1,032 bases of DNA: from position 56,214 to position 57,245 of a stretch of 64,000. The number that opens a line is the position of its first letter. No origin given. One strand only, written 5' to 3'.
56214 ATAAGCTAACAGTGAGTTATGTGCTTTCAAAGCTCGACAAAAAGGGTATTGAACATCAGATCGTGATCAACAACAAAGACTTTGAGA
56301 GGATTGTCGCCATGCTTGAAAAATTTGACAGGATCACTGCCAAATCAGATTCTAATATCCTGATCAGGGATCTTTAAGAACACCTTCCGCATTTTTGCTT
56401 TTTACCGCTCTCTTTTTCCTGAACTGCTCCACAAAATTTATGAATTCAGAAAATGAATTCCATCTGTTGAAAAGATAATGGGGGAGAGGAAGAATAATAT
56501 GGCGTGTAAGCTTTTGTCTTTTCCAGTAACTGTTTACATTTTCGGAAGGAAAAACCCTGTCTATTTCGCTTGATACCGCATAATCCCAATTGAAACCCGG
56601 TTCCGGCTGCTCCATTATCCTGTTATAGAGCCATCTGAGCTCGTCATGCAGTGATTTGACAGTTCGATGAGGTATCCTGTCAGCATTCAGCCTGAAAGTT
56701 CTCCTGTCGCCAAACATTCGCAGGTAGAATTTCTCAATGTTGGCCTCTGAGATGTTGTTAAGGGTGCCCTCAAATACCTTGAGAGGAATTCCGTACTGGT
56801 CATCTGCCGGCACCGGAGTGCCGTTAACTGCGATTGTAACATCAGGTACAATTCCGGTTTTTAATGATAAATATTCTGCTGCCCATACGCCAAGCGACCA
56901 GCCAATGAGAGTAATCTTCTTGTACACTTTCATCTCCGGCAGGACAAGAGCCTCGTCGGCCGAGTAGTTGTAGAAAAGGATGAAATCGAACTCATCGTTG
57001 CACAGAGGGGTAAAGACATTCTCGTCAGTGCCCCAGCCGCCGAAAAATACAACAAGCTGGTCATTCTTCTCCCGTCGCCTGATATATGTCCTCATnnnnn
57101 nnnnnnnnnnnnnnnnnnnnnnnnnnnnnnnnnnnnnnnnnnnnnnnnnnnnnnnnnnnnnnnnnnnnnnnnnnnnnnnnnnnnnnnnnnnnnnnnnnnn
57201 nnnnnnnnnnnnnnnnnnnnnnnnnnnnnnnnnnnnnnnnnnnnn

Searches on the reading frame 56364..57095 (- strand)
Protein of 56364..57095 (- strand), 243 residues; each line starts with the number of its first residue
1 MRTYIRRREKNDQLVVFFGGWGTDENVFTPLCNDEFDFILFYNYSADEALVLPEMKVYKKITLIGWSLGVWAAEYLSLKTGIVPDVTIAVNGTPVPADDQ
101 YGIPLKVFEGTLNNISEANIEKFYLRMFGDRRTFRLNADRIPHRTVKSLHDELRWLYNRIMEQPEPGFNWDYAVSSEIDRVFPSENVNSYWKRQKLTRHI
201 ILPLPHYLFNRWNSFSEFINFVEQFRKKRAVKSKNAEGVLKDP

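Call 8: search_protein_families(library=pfam, proteins=[window:56364-57095:-])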
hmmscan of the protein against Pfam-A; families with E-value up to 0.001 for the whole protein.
window:56364-57095:- (243 aa): 1 family
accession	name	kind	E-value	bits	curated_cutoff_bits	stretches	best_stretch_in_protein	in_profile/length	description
PF04301.19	BioG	-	2.5e-36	125.6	27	1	9-215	8-210/213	Pimeloyl-ACP methyl esterase BioG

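Call 10: find_related_loci(query=window:56364-57095:-, collection=genome_contigs, flank=4000)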
Query window:56364-57095:- (243 aa) in genome_contigs; peptide patterns used: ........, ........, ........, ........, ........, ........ (x = any residue, [..] = any of these).
182 stretches matched a pattern; 124 encode a relative of the query (tblastn E <= 1e-3); the best 80 are kept; 80 distinct loci.
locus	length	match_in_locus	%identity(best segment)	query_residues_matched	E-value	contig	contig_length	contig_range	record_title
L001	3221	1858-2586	95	1-243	2e-166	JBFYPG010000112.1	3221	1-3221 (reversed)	MAG: Bacteroidales bacterium isolate PPR_0149 PPR_0149.fa_k121_635238, whole genome shotgun sequence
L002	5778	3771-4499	94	1-243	3e-159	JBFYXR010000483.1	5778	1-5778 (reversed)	MAG: Desulfobacteraceae bacterium isolate PPR_0386 k121_3609814, whole genome shotgun sequence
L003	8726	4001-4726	88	1-242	4e-147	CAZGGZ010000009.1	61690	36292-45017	MAG TPA_asm: uncultured Rikenellaceae bacterium isolate binchicken_co364_139 genome assembly, contig: NODE_195_length_61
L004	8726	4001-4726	85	1-242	7e-144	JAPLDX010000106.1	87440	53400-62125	MAG: Bacteroidia bacterium isolate LacPavin_0920_SED3_MAG_41_20 LacPavin_0920_SED3_scaffold_2980151, whole genome shotgu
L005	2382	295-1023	84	1-243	1e-152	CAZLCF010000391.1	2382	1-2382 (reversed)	MAG TPA_asm: uncultured Rikenellaceae bacterium isolate binchicken_co189_2 genome assembly, contig: NODE_79334_length_23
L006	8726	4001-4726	78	1-242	1e-133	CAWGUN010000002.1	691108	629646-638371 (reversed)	MAG: uncultured Bacteroidales bacterium isolate MFD02809.bin.1.359 genome assembly, contig: contig_119781, whole genome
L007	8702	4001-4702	77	1-234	2e-131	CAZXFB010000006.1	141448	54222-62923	MAG TPA_asm: uncultured Rikenellaceae bacterium isolate SRP272421_co4_225 genome assembly, contig: NODE_81_length_141448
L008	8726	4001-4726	77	1-242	1e-130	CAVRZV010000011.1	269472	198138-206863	MAG: uncultured Bacteroidales bacterium isolate MFD05942.bin.2.148 genome assembly, contig: contig_39103, whole genome s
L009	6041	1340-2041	79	1-234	1e-130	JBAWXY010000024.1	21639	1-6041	MAG: Bacteroidota bacterium isolate ELA075 MAG075_24, whole genome shotgun sequence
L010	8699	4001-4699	79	1-233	2e-130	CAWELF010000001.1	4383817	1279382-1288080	MAG: uncultured Bacteroidales bacterium isolate MFD05705.bin.2.50 genome assembly, contig: contig_20422, whole genome sh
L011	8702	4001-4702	79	1-234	3e-130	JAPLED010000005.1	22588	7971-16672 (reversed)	MAG: Bacteroidia bacterium isolate LacPavin_0920_WC90_MAG_39_66 LacPavin_0920_WC90_scaffold_586582, whole genome shotgun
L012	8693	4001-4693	78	1-231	5e-130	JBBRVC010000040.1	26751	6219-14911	MAG: Bacteroidales bacterium isolate La3_metabat2.086 La3_metabat2.086_K_345285_L_26751_cov_21.2250, whole genome shotgu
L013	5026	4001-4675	80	1-225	2e-130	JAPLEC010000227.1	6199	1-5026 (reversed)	MAG: Bacteroidia bacterium isolate LacPavin_0920_SED5_MAG_39_11 LacPavin_0920_SED5_scaffold_414781, whole genome shotgun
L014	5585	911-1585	79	1-225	2e-129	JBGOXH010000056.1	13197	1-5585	MAG: Bacteroidia bacterium isolate OBJ_0618_130150_71 k141_881646_length_13197_cov_27.6253, whole genome shotgun sequenc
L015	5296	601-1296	77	1-232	5e-129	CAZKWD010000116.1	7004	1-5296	MAG TPA_asm: uncultured Rikenellaceae bacterium isolate SRP178699_co1_506 genome assembly, contig: NODE_15516_length_700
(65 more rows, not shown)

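Call 11: find_encoding_contigs(protein=window:56364-57095:-, flank=4000, max_places=10)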
Protein window:56364-57095:- (243 aa): no gene with exactly this product is on record in the collection.

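Call 52: find_homologous_proteins(query=window:56364-57095:-, max_evalue=1e-10)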
Query window:56364-57095:- (243 aa): 691 proteins with E <= 1e-10 among 972 candidates; the best 120 are listed.
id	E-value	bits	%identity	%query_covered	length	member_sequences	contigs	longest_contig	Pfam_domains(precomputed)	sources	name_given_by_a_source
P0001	5.0e-157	539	95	100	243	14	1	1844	PF04301.20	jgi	-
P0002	1.2e-148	511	89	100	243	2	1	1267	PF04301.20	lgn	-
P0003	1.7e-146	504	88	100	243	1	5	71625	PF04301.20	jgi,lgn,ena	-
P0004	7.9e-146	502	87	100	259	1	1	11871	PF04301.20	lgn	-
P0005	9.8e-145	499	87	100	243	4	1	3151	PF04301.20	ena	-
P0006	2.4e-143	494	86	100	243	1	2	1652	PF04301.20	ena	-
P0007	5.7e-143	493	85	100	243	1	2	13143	PF04301.20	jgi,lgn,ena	-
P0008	1.9e-142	491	87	99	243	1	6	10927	PF04301.20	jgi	jgi:biotin synthesis protein BioG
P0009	5.1e-141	486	84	100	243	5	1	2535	PF04301.20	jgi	jgi:hypothetical protein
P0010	3.1e-138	477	84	100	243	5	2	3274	PF04301.20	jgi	jgi:biotin synthesis protein BioG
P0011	5.1e-137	473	84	93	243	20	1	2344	PF04301.20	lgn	-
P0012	1.9e-133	462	79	100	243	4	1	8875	PF04301.20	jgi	jgi:biotin synthesis protein BioG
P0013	2.3e-133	461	83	93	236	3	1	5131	PF04301.20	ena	-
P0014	7.0e-133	460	80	100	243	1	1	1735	PF04301.20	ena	-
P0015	9.5e-133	459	82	96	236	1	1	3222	PF04301.20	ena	-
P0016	6.7e-132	457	79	98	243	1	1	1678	PF04301.20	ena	-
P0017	6.9e-132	457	76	100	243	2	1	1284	PF04301.20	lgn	-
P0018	9.4e-132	456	77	100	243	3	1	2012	PF04301.20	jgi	-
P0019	1.0e-131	456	77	99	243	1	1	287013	PF04301.20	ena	-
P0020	1.9e-131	455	78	98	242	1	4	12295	PF04301.20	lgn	-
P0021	2.5e-131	455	78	100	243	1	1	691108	PF04301.20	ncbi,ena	-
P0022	6.1e-131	453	76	100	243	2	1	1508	PF04301.20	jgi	jgi:biotin synthesis protein BioG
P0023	7.7e-131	453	79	93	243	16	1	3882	PF04301.20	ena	-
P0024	1.0e-130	453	77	100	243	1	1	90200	PF04301.20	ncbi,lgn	-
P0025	1.7e-130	452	80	93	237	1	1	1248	PF04301.20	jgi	jgi:biotin synthesis protein BioG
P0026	1.9e-130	452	76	100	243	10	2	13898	PF04301.20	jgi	jgi:biotin synthesis protein BioG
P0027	2.1e-130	452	80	98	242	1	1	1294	PF04301.20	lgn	-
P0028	3.5e-130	451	79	96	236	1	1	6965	PF04301.20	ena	-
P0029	6.9e-130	450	81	92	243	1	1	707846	PF04301.20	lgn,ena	-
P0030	1.3e-129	449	76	98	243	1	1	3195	PF04301.20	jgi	jgi:pimeloyl-[acyl-carrier protein] methyl ester esterase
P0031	1.9e-129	448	76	100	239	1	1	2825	PF04301.20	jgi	jgi:biotin synthesis protein BioG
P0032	2.6e-129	448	75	100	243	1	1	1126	PF04301.20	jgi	-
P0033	2.8e-129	448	80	93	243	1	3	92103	PF04301.20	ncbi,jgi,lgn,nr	ncbi:MAG: DUF452 family protein [Bacteroidales bacterium]|jgi:hypothetical protein|nr:DUF452 family 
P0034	6.3e-129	447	76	100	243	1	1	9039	PF04301.20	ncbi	-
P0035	6.7e-129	447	76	100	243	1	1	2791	PF04301.20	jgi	jgi:pimeloyl-[acyl-carrier protein] methyl ester esterase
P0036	7.3e-129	447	80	95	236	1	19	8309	PF04301.20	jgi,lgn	-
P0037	7.4e-129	447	80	95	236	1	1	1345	PF04301.20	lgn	-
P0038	8.2e-129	446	77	97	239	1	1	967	PF04301.20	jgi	jgi:biotin synthesis protein BioG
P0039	8.5e-129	446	77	96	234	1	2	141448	PF04301.20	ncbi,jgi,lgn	jgi:biotin synthesis protein BioG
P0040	9.7e-129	446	79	93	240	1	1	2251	PF04301.20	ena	-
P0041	1.1e-128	446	80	95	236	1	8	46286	PF04301.20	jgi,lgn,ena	-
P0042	1.4e-128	446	78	95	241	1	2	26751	PF04301.20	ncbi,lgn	-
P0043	1.5e-128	446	76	96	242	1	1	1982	PF04301.20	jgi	-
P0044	1.6e-128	446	78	95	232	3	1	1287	PF04301.20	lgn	-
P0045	1.7e-128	445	79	95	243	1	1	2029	PF04301.20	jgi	jgi:biotin synthesis protein BioG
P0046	1.9e-128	445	79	93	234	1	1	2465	PF04301.20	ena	-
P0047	3.4e-128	444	75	100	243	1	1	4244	PF04301.20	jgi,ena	-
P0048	4.0e-128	444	77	96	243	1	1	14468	PF04301.20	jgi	jgi:pimeloyl-[acyl-carrier protein] methyl ester esterase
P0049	4.3e-128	444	75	100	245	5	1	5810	PF04301.20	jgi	jgi:biotin synthesis protein BioG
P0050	5.4e-128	444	78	93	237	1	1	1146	PF04301.20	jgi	jgi:hypothetical protein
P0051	6.8e-128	443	77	93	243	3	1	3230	PF04301.20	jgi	jgi:biotin synthesis protein BioG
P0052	7.8e-128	443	77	97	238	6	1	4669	PF04301.20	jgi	jgi:pimeloyl-[acyl-carrier protein] methyl ester esterase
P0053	8.5e-128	443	79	98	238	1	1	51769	PF04301.20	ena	-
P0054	9.6e-128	443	79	95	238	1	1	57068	PF04301.20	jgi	jgi:pimeloyl-[acyl-carrier protein] methyl ester esterase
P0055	1.1e-127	443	75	100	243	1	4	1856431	PF04301.20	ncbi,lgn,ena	-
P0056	1.3e-127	443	78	98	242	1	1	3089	PF04301.20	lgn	-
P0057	1.4e-127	442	76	100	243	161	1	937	PF04301.20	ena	-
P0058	2.0e-127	442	78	95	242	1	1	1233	PF04301.20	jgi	jgi:hypothetical protein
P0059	2.2e-127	442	77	96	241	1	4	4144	PF04301.20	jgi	jgi:biotin synthesis protein BioG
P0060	2.6e-127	442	79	95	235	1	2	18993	PF04301.20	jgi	jgi:biotin synthesis protein BioG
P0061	2.7e-127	441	77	98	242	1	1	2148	PF04301.20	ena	-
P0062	3.8e-127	441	77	95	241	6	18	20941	PF04301.20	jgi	jgi:biotin synthesis protein BioG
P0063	4.0e-127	441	81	92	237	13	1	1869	PF04301.20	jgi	jgi:biotin synthesis protein BioG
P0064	4.0e-127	441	78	95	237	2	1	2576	PF04301.20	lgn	-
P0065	4.3e-127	441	77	98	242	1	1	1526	PF04301.20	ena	-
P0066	5.1e-127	441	76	100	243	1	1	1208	PF04301.20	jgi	-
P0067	5.8e-127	440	74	99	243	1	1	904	PF04301.20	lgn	-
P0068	6.4e-127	440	76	96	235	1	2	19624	PF04301.20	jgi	jgi:pimeloyl-[acyl-carrier protein] methyl ester esterase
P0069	6.8e-127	440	77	97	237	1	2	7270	PF04301.20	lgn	-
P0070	7.4e-127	440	77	96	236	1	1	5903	PF04301.20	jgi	jgi:biotin synthesis protein BioG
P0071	7.7e-127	440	78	93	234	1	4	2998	PF04301.20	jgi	jgi:biotin synthesis protein BioG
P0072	8.3e-127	440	77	100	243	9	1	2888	PF04301.20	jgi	jgi:biotin synthesis protein BioG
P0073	9.3e-127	440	78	94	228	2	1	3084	PF04301.20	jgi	jgi:pimeloyl-[acyl-carrier protein] methyl ester esterase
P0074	1.4e-126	439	76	100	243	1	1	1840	PF04301.20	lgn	-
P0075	2.1e-126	439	76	100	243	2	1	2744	PF04301.20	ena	-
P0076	2.6e-126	438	79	93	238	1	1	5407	PF04301.20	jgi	-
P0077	2.6e-126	438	75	99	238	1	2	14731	PF04301.20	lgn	-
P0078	2.7e-126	438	77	95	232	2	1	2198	PF04301.20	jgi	jgi:biotin synthesis protein BioG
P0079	3.1e-126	438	80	93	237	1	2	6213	PF04301.20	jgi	-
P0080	3.2e-126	438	79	94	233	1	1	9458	PF04301.20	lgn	-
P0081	4.8e-126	437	76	98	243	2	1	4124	PF04301.20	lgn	-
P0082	4.8e-126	437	78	96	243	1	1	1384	PF04301.20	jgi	jgi:pimeloyl-[acyl-carrier protein] methyl ester esterase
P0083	5.7e-126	437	78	95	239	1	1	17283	PF04301.20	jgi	jgi:pimeloyl-[acyl-carrier protein] methyl ester esterase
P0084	6.8e-126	437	77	95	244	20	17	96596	PF04301.20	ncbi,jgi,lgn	-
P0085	8.2e-126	437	76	96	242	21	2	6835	PF04301.20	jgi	-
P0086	9.5e-126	436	78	94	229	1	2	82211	PF04301.20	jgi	jgi:pimeloyl-[acyl-carrier protein] methyl ester esterase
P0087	9.9e-126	436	75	99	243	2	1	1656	PF04301.20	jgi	jgi:pimeloyl-[acyl-carrier protein] methyl ester esterase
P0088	1.1e-125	436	76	98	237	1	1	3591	PF04301.20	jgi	jgi:pimeloyl-[acyl-carrier protein] methyl ester esterase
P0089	1.2e-125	436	78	93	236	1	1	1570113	PF04301.20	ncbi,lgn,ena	-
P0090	1.2e-125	436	78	93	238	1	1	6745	PF04301.20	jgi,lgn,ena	jgi:biotin synthesis protein BioG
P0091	1.2e-125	436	76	99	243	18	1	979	PF04301.20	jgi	jgi:biotin synthesis protein BioG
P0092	1.2e-125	436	76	100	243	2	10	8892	PF04301.20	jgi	jgi:biotin synthesis protein BioG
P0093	1.4e-125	436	77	96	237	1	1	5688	PF04301.20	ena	-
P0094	1.8e-125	435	74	98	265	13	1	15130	PF04301.20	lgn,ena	-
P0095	1.9e-125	435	76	96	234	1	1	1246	PF04301.20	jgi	jgi:biotin synthesis protein BioG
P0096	2.0e-125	435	76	96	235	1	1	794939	PF04301.20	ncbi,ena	-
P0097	2.2e-125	435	74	100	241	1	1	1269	PF04301.20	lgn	-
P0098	2.2e-125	435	74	98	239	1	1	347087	PF04301.20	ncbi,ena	-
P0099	2.6e-125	435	74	100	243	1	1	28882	PF04301.20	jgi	jgi:pimeloyl-[acyl-carrier protein] methyl ester esterase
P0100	2.6e-125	435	76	96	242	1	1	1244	PF04301.20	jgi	-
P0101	2.6e-125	435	75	97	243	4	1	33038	PF04301.20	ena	-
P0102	2.7e-125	435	77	95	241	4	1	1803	PF04301.20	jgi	jgi:pimeloyl-[acyl-carrier protein] methyl ester esterase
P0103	2.8e-125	435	77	95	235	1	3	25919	PF04301.20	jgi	jgi:pimeloyl-[acyl-carrier protein] methyl ester esterase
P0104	3.0e-125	435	76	99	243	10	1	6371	PF04301.20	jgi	jgi:biotin synthesis protein BioG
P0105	3.2e-125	435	78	96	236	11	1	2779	PF04301.20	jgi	jgi:biotin synthesis protein BioG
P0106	3.4e-125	435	80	93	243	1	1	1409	PF04301.20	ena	-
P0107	3.5e-125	435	77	95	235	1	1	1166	PF04301.20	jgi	jgi:biotin synthesis protein BioG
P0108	3.9e-125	434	77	95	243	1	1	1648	PF04301.20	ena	-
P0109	4.1e-125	434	76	96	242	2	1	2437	PF04301.20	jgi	jgi:biotin synthesis protein BioG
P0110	4.2e-125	434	74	100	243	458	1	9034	PF04301.20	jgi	jgi:pimeloyl-[acyl-carrier protein] methyl ester esterase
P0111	4.3e-125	434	75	97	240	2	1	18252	PF04301.20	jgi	jgi:biotin synthesis protein BioG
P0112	4.7e-125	434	76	98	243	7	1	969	PF04301.20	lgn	-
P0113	4.8e-125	434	77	95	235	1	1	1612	PF04301.20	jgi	jgi:biotin synthesis protein BioG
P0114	4.9e-125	434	74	100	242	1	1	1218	PF04301.20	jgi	-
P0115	5.0e-125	434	75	100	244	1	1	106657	PF04301.20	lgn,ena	-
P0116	5.3e-125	434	75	97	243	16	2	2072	PF04301.20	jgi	jgi:biotin synthesis protein BioG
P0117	6.2e-125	434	78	93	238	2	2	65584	PF04301.20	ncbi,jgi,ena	jgi:hypothetical protein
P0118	7.2e-125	434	75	98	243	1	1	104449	PF04301.20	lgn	-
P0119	7.7e-125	433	76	95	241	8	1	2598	PF04301.20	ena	-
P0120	7.7e-125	433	76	96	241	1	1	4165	PF04301.20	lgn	-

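Call 59: search_protein_families(library=ncbifam, proteins=[window:56364-57095:-], max_evalue=0.00001)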
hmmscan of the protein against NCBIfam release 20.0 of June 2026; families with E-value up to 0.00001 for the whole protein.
window:56364-57095:- (243 aa): 0 families
